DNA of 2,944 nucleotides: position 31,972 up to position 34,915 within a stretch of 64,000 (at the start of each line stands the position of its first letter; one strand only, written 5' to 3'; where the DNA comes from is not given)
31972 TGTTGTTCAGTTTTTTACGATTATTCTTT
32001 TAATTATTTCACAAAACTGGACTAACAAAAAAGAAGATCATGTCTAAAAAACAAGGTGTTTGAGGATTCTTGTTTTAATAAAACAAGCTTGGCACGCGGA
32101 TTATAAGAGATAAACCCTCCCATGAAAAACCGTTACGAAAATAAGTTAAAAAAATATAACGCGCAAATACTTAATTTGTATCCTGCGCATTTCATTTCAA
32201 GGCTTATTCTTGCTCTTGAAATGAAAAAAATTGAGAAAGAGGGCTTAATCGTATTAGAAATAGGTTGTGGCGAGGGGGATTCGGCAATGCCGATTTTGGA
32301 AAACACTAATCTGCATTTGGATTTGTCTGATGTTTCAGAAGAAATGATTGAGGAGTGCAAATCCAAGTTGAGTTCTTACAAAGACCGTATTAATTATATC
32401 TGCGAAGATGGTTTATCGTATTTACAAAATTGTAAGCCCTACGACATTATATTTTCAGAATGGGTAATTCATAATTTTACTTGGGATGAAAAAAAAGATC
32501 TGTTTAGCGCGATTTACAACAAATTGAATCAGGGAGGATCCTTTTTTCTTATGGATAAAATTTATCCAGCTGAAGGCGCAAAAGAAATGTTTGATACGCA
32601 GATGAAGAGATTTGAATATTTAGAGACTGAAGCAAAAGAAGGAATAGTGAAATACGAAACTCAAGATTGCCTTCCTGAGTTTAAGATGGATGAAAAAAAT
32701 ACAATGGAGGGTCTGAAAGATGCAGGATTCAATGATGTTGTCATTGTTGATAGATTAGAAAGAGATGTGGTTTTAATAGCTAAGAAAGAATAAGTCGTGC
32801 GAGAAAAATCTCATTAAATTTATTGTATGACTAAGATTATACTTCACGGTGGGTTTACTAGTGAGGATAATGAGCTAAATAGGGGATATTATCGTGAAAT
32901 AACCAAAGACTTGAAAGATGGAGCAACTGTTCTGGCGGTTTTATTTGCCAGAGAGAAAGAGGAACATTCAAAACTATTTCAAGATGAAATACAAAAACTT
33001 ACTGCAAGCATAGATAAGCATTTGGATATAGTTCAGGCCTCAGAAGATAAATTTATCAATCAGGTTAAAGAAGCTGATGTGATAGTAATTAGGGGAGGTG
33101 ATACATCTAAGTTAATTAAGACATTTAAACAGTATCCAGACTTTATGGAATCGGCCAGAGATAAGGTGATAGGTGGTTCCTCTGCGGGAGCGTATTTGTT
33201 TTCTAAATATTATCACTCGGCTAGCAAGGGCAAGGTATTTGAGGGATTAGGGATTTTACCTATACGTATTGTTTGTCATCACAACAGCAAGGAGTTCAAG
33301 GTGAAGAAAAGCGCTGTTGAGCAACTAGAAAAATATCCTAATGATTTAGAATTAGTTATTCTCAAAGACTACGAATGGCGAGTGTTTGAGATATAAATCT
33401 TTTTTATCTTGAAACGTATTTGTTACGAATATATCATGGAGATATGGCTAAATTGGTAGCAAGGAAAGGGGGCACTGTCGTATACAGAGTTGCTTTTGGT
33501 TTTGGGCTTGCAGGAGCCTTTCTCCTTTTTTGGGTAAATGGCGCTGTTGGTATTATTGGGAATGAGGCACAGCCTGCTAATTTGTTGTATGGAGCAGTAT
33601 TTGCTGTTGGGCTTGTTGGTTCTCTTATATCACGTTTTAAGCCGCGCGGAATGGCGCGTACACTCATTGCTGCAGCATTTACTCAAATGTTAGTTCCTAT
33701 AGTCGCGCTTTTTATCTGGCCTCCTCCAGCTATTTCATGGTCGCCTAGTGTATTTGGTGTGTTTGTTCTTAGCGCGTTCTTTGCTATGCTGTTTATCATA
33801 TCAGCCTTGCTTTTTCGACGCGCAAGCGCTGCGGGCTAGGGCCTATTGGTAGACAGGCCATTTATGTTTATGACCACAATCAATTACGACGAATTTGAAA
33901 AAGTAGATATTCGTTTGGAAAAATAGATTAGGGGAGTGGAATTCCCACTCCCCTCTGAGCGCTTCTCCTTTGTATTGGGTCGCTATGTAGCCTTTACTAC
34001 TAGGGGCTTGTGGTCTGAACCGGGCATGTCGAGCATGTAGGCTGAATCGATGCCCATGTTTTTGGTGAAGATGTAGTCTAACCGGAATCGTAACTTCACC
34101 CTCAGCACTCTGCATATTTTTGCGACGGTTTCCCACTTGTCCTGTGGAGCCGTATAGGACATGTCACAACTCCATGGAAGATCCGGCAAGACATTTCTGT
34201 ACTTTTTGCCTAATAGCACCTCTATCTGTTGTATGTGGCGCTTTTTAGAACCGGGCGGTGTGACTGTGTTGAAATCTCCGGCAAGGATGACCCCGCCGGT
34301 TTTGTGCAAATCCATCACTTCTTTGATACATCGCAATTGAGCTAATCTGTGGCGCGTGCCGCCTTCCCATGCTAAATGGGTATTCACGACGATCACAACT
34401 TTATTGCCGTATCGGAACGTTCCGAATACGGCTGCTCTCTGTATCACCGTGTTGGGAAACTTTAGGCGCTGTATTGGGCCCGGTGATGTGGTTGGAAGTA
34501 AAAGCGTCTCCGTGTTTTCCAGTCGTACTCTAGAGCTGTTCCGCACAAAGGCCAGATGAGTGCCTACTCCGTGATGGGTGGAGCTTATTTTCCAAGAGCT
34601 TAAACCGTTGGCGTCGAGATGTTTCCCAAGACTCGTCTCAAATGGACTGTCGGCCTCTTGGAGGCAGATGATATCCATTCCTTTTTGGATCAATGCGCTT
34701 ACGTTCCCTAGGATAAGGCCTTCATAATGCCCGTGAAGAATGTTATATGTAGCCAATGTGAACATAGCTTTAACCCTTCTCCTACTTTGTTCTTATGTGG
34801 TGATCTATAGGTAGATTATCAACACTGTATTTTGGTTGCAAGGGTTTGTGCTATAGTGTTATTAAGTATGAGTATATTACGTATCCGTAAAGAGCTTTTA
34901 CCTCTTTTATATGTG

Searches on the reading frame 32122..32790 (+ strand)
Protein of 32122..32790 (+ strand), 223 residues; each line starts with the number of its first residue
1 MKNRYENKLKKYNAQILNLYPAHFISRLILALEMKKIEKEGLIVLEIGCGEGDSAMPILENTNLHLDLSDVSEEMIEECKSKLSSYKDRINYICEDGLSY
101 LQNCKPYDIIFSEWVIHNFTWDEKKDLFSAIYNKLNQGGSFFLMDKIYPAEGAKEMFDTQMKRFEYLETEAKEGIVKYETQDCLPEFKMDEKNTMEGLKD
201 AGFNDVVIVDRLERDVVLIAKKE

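Call 77: search_protein_families(library=pfam, proteins=[window:32122-32790:+], max_evalue=0.001)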
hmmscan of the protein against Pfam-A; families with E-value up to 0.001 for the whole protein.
window:32122-32790:+ (223 aa): 10 families
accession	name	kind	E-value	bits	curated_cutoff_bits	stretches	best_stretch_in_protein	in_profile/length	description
PF13649.12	Methyltransf_25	-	6.7e-15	56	27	1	44-139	1-97/97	Methyltransferase domain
PF08242.18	Methyltransf_12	-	1.6e-12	48.4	30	1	45-140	1-97/98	Methyltransferase domain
PF08241.18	Methyltransf_11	-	6.7e-10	39.9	21.2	1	45-142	1-94/95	Methyltransferase domain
PF05891.18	Methyltransf_PK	-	3e-09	37.2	27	1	31-159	46-173/218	AdoMet dependent proline di-methyltransferase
PF01209.24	Ubie_methyltran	-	1.3e-07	31.7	20.1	1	36-146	43-154/233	ubiE/COQ5 methyltransferase family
PF13847.12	Methyltransf_31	-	1.9e-06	28.1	27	1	39-145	2-111/145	Methyltransferase domain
PF13489.12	Methyltransf_23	-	9.9e-06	25.8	27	1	24-145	8-118/164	Methyltransferase domain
PF02353.26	CMAS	-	0.0001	22.1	27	1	39-149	61-170/273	Mycolic acid cyclopropane synthetase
PF05175.20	MTS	-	0.00015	21.9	23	1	40-165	31-158/170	Methyltransferase small domain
PF00891.24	Methyltransf_2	-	0.0003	20.7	22.3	1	66-177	92-195/210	O-methyltransferase domain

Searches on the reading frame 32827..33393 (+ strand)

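Call 77: search_protein_families(library=pfam, proteins=[window:32827-33393:+], max_evalue=0.001)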
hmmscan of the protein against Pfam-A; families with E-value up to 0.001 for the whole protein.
window:32827-33393:+ (189 aa): 1 family
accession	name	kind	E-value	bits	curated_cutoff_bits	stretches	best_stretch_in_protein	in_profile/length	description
PF03575.23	Peptidase_S51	-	1.3e-14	54.8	23.9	1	6-183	3-194/206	Peptidase family S51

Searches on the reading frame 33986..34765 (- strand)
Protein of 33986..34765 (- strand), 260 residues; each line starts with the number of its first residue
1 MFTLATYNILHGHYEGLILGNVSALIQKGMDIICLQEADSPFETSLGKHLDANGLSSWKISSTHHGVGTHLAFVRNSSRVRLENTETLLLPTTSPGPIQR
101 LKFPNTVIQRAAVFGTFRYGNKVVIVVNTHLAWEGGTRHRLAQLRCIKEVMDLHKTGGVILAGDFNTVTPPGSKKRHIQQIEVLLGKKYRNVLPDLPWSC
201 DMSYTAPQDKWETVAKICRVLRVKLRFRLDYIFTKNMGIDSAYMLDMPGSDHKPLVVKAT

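Call 77: search_protein_families(library=pfam, proteins=[window:33986-34765:-], max_evalue=0.001)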
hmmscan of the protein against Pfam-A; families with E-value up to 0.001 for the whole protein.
window:33986-34765:- (260 aa): 2 families
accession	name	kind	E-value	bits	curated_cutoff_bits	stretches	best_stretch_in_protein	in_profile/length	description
PF03372.29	Exo_endo_phos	-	7.2e-14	52.5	24.5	1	5-252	1-225/225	Endonuclease/Exonuclease/phosphatase family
PF22669.2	Exo_endo_phos2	-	0.00018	21.6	27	1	38-169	51-182/288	Endonuclease/Exonuclease/phosphatase family 2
